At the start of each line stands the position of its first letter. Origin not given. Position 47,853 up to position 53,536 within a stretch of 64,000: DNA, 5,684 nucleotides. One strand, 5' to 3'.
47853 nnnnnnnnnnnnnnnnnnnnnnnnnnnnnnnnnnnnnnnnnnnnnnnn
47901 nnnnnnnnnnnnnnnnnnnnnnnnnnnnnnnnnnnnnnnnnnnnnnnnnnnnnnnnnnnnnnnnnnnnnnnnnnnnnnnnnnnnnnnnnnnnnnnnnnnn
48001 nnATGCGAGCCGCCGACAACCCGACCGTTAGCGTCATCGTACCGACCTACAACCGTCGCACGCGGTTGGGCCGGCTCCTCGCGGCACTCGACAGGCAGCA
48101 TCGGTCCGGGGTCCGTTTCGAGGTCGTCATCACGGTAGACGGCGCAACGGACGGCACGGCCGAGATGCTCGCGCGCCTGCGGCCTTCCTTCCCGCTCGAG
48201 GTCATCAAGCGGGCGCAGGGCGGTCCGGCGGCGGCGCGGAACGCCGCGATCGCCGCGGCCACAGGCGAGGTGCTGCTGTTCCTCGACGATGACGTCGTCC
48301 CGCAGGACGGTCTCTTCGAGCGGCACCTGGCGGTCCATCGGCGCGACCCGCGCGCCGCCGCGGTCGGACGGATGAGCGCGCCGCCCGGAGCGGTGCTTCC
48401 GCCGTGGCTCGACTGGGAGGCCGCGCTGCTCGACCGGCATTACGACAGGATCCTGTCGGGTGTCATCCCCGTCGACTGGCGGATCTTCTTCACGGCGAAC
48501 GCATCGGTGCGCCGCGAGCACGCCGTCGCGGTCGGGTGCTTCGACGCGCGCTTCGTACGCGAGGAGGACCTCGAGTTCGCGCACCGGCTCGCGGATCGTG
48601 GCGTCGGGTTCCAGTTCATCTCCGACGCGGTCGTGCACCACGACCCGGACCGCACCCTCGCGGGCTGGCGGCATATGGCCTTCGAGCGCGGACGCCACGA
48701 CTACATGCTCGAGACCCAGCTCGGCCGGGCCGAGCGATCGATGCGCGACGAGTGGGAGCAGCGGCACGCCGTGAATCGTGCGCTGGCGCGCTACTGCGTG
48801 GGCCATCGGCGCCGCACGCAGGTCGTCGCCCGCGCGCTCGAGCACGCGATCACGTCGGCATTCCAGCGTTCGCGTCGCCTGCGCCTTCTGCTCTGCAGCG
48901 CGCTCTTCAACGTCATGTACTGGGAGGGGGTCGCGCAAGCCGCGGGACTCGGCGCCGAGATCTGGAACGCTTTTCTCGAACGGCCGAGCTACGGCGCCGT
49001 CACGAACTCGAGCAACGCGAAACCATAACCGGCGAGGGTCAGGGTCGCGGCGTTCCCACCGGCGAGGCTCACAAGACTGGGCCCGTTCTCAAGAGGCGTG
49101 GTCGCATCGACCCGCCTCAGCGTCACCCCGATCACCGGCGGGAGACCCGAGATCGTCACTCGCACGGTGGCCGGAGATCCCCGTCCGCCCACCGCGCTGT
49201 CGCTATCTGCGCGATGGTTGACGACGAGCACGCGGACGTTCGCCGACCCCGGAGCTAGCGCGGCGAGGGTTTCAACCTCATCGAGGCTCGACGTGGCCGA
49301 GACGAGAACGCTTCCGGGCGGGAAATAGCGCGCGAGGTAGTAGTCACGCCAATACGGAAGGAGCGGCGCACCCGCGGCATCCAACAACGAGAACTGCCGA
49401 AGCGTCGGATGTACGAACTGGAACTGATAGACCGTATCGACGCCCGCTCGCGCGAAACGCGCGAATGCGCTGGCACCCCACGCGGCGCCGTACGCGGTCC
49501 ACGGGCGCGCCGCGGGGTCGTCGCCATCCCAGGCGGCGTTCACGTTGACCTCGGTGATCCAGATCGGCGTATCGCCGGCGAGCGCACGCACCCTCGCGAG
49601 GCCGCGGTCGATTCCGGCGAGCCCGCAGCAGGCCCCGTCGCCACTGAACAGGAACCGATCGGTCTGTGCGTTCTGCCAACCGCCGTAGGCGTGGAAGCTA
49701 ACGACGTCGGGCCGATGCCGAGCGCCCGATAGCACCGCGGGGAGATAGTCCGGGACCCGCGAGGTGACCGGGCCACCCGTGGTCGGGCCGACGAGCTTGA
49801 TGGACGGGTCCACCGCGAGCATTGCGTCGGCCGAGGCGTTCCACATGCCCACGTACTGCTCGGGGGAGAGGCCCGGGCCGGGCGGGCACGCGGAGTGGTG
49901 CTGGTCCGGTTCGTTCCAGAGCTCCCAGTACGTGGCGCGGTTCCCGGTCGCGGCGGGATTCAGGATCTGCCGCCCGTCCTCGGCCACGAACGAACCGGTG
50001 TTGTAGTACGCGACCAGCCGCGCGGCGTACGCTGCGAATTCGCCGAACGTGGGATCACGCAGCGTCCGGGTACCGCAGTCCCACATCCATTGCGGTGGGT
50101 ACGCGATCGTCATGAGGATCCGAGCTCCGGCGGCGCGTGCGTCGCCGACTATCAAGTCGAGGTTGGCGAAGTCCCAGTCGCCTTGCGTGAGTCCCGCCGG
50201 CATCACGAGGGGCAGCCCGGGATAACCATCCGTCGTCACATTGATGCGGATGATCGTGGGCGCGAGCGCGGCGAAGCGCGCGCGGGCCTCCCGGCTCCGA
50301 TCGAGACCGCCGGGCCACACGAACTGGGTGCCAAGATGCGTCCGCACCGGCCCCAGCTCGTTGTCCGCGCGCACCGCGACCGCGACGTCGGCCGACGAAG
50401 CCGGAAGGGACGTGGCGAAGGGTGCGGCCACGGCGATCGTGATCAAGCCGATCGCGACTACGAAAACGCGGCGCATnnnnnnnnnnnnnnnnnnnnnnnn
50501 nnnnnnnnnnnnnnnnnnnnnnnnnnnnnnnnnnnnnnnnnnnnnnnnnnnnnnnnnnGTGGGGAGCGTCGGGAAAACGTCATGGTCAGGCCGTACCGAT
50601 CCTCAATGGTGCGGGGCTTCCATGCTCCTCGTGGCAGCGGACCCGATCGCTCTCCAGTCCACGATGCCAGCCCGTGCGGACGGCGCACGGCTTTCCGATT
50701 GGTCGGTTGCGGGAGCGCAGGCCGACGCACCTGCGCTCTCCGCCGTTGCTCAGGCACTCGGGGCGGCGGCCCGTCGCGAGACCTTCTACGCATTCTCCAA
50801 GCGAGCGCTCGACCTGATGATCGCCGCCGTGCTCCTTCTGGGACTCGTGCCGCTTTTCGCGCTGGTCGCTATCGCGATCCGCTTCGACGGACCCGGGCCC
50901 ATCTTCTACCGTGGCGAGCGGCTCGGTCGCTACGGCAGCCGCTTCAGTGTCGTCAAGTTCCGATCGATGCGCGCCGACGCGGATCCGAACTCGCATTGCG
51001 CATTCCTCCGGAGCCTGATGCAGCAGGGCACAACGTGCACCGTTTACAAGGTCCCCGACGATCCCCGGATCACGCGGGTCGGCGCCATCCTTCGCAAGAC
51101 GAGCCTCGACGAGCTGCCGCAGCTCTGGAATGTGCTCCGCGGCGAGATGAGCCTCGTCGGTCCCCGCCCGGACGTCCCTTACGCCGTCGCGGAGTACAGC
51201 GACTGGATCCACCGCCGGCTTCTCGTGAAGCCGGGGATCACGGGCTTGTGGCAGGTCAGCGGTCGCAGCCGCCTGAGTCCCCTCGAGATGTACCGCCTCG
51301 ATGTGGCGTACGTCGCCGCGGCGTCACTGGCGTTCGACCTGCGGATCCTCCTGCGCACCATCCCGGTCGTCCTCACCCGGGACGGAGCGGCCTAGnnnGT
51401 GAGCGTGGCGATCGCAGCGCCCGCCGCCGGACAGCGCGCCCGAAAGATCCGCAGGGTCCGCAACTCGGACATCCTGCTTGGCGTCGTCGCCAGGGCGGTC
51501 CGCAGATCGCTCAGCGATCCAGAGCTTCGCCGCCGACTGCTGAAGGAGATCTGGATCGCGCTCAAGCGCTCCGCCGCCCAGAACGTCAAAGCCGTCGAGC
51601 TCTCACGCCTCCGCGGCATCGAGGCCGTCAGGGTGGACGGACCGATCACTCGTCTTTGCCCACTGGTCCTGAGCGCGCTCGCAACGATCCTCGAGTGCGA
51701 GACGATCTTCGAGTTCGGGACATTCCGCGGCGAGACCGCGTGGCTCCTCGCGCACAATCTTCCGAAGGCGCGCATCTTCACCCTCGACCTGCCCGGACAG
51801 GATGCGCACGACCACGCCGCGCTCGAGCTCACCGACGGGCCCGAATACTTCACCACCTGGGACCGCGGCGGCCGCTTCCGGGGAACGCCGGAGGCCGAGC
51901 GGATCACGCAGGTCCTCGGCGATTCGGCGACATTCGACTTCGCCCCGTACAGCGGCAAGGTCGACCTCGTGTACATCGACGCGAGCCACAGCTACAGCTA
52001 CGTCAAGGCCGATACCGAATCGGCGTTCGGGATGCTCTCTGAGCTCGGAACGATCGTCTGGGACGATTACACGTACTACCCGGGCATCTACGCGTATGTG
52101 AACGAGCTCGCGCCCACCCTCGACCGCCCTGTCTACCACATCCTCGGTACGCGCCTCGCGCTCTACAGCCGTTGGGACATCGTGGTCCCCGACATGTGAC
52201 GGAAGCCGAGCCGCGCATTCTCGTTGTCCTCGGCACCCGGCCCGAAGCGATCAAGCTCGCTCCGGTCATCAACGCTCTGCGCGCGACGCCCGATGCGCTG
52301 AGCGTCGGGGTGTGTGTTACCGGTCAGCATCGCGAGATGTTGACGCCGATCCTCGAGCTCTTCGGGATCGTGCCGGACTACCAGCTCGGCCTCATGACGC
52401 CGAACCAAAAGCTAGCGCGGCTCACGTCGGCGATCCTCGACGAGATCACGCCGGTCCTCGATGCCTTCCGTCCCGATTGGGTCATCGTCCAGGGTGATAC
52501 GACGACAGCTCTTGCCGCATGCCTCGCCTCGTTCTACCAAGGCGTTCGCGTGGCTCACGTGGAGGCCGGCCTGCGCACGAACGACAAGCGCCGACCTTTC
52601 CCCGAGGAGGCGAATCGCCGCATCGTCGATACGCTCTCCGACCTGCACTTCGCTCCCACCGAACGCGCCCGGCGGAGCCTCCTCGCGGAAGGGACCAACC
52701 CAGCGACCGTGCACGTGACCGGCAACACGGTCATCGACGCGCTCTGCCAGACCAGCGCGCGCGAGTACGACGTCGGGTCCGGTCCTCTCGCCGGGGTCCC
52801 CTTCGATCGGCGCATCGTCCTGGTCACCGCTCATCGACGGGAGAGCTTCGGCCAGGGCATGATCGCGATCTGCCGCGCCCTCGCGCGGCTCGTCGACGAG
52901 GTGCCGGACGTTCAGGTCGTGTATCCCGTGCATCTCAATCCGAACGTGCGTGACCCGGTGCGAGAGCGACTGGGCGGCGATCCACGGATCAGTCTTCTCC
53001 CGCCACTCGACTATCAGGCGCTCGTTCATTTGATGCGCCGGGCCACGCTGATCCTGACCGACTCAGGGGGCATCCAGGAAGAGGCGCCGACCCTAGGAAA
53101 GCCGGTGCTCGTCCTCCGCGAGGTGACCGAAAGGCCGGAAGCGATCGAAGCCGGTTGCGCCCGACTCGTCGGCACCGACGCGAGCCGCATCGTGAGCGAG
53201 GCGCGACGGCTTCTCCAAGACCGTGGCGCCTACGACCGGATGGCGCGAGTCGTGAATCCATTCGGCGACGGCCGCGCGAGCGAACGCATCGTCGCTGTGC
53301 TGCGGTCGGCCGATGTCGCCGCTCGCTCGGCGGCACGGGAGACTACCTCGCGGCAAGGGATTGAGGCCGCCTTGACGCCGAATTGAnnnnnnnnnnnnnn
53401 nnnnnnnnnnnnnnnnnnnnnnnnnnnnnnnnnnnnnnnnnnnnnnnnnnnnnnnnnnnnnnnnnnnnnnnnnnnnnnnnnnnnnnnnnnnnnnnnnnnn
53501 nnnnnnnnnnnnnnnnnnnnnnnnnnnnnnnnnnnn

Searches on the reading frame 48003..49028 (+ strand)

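Call 55: search_protein_families(library=pfam, proteins=[window:48003-49028:+], max_evalue=0.001)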
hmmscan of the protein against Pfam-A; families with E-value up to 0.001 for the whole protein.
window:48003-49028:+ (341 aa): 4 families
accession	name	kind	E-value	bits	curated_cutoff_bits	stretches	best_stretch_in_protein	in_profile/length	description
PF00535.33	Glycos_transf_2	-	3.5e-28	99.1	23.3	1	10-172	1-162/168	Glycosyl transferase family 2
PF13641.12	Glyco_tranf_2_3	-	3.5e-17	63.6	27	1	7-220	1-218/230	Glycosyltransferase like family 2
PF13632.12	Glyco_trans_2_3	-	3.1e-08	34.1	27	1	92-307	3-183/198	Glycosyl transferase family group 2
PF10111.15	Glyco_tranf_2_2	-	3.4e-07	30.5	27.3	1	10-242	1-248/276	Glycosyltransferase like family 2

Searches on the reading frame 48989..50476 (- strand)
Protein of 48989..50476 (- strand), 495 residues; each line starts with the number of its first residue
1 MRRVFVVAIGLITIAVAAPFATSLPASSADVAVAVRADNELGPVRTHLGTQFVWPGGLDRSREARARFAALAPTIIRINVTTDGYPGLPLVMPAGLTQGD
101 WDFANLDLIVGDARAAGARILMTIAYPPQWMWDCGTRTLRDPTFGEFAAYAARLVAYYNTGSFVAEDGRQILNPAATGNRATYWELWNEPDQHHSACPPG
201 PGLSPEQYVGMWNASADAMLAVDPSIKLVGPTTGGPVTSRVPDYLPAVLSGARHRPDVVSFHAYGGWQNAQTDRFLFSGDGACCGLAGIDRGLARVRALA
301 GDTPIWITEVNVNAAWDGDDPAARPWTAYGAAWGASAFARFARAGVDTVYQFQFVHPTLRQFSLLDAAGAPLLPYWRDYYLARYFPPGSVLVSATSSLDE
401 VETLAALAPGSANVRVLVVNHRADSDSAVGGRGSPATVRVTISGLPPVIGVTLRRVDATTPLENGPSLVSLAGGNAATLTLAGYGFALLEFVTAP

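Call 18: search_protein_families(library=pfam, proteins=[window:48989-50476:-], max_evalue=0.001)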
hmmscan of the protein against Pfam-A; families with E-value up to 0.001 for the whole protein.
window:48989-50476:- (495 aa): 1 family
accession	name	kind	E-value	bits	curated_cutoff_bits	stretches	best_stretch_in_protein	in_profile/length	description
PF01229.23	Glyco_hydro_39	-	8.3e-06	25.3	26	1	184-322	152-281/472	Glycosyl hydrolases family 39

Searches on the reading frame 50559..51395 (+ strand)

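Call 18: search_protein_families(library=pfam, proteins=[window:50559-51395:+], max_evalue=0.001)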
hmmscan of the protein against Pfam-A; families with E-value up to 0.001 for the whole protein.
window:50559-51395:+ (278 aa): 1 family
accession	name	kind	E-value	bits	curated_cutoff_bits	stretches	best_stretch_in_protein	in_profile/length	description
PF02397.22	Bac_transf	-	5.5e-63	212.2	27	1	81-272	1-178/179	Bacterial sugar transferase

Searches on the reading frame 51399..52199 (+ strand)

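Call 18: search_protein_families(library=pfam, proteins=[window:51399-52199:+], max_evalue=0.001)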
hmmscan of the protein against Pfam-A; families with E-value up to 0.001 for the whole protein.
window:51399-52199:+ (266 aa): 1 family
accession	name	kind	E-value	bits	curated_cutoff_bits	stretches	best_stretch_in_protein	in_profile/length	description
PF13578.12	Methyltransf_24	-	1.6e-11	45.4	26.3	1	105-224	2-105/105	Methyltransferase domain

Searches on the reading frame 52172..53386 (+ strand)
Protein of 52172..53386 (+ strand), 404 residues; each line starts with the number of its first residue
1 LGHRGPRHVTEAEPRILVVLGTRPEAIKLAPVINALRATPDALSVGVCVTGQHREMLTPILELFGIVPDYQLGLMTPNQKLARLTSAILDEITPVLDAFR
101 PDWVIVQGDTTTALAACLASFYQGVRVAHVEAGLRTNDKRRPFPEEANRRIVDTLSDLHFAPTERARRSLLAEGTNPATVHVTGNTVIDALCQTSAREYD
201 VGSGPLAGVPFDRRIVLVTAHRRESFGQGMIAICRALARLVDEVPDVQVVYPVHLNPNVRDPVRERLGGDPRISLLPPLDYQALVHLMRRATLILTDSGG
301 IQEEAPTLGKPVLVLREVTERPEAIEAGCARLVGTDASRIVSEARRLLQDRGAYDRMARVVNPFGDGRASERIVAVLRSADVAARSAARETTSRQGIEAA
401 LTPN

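Call 18: search_protein_families(library=pfam, proteins=[window:52172-53386:+], max_evalue=0.001)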
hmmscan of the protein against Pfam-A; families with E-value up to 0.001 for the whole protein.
window:52172-53386:+ (404 aa): 1 family
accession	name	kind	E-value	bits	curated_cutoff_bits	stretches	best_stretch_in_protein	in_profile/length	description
PF02350.25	Epimerase_2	-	1.4e-115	386.3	30.6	1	42-377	8-346/347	UDP-N-acetylglucosamine 2-epimerase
